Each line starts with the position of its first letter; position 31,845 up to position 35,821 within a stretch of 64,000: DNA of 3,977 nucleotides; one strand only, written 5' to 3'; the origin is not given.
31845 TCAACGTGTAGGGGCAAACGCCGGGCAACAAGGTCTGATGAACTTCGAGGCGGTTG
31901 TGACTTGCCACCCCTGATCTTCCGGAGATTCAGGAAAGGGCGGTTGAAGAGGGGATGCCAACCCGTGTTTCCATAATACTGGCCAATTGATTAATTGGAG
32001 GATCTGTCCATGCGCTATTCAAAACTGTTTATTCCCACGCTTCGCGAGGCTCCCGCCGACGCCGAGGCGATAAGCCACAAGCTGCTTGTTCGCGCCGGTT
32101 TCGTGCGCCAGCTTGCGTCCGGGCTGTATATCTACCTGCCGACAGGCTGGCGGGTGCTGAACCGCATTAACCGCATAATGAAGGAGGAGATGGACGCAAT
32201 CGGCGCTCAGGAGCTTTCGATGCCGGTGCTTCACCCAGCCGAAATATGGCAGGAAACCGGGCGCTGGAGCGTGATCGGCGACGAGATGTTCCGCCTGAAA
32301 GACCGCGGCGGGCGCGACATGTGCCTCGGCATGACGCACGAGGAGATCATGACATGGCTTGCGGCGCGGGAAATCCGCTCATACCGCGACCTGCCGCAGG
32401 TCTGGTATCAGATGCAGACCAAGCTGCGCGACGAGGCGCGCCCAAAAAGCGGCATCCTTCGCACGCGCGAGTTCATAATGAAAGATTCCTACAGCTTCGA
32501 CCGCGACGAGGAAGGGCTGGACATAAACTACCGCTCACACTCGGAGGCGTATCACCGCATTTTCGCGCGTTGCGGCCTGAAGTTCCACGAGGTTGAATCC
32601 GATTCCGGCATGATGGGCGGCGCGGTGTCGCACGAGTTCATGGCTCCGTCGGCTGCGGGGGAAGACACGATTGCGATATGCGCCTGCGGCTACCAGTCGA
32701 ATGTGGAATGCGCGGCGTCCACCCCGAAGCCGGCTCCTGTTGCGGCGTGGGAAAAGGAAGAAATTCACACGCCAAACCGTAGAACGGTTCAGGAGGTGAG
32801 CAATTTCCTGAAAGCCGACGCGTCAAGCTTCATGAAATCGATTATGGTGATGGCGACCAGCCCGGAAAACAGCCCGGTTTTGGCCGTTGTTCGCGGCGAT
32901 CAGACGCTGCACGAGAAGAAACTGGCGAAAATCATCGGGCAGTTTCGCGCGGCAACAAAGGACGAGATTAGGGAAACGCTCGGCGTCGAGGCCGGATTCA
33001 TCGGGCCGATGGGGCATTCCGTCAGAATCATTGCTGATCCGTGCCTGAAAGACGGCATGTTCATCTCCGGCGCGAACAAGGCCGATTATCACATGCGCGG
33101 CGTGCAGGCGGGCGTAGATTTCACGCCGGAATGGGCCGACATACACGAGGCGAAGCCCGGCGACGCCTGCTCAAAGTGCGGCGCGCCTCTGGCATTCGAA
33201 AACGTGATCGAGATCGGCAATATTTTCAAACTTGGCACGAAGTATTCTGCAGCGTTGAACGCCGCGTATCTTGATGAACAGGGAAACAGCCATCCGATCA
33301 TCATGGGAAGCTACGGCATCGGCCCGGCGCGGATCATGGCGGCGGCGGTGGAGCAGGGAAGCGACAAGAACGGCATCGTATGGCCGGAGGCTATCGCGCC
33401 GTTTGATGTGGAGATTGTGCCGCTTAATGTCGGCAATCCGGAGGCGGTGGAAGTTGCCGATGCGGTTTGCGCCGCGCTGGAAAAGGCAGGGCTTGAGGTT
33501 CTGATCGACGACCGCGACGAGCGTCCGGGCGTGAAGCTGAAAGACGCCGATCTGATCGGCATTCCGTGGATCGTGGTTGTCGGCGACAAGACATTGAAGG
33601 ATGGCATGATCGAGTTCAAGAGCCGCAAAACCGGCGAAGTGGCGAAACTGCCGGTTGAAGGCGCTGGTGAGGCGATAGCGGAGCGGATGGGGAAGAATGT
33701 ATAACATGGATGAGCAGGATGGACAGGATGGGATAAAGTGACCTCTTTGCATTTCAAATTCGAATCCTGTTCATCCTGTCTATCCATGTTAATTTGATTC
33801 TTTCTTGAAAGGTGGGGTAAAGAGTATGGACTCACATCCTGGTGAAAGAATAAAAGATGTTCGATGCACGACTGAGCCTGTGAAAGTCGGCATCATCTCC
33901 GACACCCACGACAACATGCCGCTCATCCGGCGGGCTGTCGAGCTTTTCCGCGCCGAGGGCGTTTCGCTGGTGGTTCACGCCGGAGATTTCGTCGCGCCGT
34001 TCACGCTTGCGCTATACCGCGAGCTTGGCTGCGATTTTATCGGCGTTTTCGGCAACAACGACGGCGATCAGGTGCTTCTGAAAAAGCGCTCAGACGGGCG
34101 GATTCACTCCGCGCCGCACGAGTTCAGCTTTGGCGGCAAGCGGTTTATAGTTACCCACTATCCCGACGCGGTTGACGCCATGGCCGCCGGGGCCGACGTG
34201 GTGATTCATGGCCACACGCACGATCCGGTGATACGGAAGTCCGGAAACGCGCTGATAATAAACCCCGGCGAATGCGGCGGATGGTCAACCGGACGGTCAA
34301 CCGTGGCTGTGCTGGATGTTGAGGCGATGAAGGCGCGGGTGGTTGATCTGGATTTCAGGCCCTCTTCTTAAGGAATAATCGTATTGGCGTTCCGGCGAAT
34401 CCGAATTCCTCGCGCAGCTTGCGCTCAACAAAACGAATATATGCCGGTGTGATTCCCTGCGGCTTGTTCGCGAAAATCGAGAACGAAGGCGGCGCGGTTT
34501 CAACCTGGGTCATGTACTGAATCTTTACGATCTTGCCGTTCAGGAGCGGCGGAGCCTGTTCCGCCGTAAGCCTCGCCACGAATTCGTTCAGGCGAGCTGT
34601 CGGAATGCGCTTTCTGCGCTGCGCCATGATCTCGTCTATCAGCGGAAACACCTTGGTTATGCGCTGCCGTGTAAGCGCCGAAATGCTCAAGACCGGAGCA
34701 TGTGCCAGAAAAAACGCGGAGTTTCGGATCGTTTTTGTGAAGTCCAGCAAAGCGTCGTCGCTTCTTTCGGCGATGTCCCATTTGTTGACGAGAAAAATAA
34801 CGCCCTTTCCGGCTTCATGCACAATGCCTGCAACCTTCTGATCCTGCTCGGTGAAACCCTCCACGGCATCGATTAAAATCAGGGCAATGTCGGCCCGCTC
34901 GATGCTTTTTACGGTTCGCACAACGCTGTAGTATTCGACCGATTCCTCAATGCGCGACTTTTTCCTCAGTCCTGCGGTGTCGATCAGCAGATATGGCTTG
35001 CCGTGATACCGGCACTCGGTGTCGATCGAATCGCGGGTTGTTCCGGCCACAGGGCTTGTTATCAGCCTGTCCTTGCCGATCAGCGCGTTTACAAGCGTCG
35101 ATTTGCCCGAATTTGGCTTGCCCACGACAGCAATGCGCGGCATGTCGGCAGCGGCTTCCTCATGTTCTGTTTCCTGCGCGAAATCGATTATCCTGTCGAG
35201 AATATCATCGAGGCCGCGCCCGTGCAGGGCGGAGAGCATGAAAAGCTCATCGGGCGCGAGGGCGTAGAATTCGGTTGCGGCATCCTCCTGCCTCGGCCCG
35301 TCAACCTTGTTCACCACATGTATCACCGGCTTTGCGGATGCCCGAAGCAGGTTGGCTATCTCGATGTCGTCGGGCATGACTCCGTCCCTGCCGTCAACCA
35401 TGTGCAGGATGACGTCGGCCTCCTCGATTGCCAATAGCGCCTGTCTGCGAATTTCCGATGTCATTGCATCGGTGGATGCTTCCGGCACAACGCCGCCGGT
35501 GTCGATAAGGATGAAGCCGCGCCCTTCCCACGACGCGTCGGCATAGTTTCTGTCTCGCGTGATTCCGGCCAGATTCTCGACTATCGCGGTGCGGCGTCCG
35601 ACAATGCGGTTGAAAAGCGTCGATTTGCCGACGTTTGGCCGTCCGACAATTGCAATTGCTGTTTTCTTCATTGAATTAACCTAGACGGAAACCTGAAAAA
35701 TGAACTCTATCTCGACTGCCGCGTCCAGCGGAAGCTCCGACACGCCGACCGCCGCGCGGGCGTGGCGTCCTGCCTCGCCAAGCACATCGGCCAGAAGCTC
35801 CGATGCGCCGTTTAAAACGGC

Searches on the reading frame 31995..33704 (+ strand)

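Call 60: search_protein_families(library=pfam, proteins=[window:31995-33704:+], max_evalue=0.00001)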
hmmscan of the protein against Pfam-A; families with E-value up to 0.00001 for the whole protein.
window:31995-33704:+ (569 aa): 3 families
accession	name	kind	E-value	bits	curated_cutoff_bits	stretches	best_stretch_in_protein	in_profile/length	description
PF00587.30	tRNA-synt_2b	-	6.8e-26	91.9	29.3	1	99-454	1-178/179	tRNA synthetase class II core domain (G, H, P, S and T)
PF03129.25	HGTP_anticodon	-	1.4e-21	76.8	21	1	472-563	2-93/94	Anticodon binding domain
PF04073.20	tRNA_edit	-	2.4e-21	76.5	25.5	1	259-372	1-118/123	Aminoacyl-tRNA editing domain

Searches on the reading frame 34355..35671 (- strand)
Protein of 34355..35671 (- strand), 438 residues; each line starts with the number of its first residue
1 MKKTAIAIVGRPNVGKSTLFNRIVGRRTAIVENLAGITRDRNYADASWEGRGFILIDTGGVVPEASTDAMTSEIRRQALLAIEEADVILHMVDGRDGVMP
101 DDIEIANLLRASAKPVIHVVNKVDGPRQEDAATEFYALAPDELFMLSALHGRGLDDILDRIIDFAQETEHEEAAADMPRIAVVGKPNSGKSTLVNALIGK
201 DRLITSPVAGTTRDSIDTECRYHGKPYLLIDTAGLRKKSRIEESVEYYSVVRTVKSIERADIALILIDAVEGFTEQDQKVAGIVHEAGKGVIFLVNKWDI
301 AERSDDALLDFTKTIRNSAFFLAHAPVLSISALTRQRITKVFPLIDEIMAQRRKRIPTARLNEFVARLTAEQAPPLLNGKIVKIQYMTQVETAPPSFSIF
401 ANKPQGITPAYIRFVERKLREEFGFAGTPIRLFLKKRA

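Call 60: search_protein_families(library=pfam, proteins=[window:34355-35671:-], max_evalue=0.00001)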
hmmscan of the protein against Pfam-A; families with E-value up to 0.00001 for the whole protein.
window:34355-35671:- (438 aa): 10 families
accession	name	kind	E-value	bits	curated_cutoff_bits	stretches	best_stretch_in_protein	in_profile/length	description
PF01926.29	MMR_HSR1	-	2.1e-60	202.2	21.9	2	6-122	2-113/113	50S ribosome-binding GTPase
PF14714.11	KH_dom-like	-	1.4e-27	96.2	27.3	1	355-435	1-81/81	KH-domain-like of EngA bacterial GTPase enzymes, C-terminal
PF02421.24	FeoB_N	-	4.9e-26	91.5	27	2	5-139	2-131/156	Ferrous iron transport protein B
PF00009.33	GTP_EFTU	-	5.5e-26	91.8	26.5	2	178-349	4-186/188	Elongation factor Tu GTP binding domain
PF00350.29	Dynamin_N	-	1.4e-16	61.5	27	1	180-212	1-33/168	Dynamin family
PF04548.22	AIG1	-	9.4e-16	58.2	27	2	179-286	2-109/212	AIG1 family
PF03193.22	RsgA_GTPase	-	2.4e-07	31.2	30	0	179-213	108-142/174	RsgA GTPase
PF02492.25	cobW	-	1.8e-06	28.1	20.7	0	227-318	86-175/180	CobW/HypB/UreG, nucleotide-binding domain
PF00005.33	ABC_tran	-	4.2e-06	27.9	25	0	179-208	13-42/137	ABC transporter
PF10662.15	PduV-EutP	-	4.3e-06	27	21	0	177-342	1-138/143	Ethanolamine utilisation - propanediol utilisation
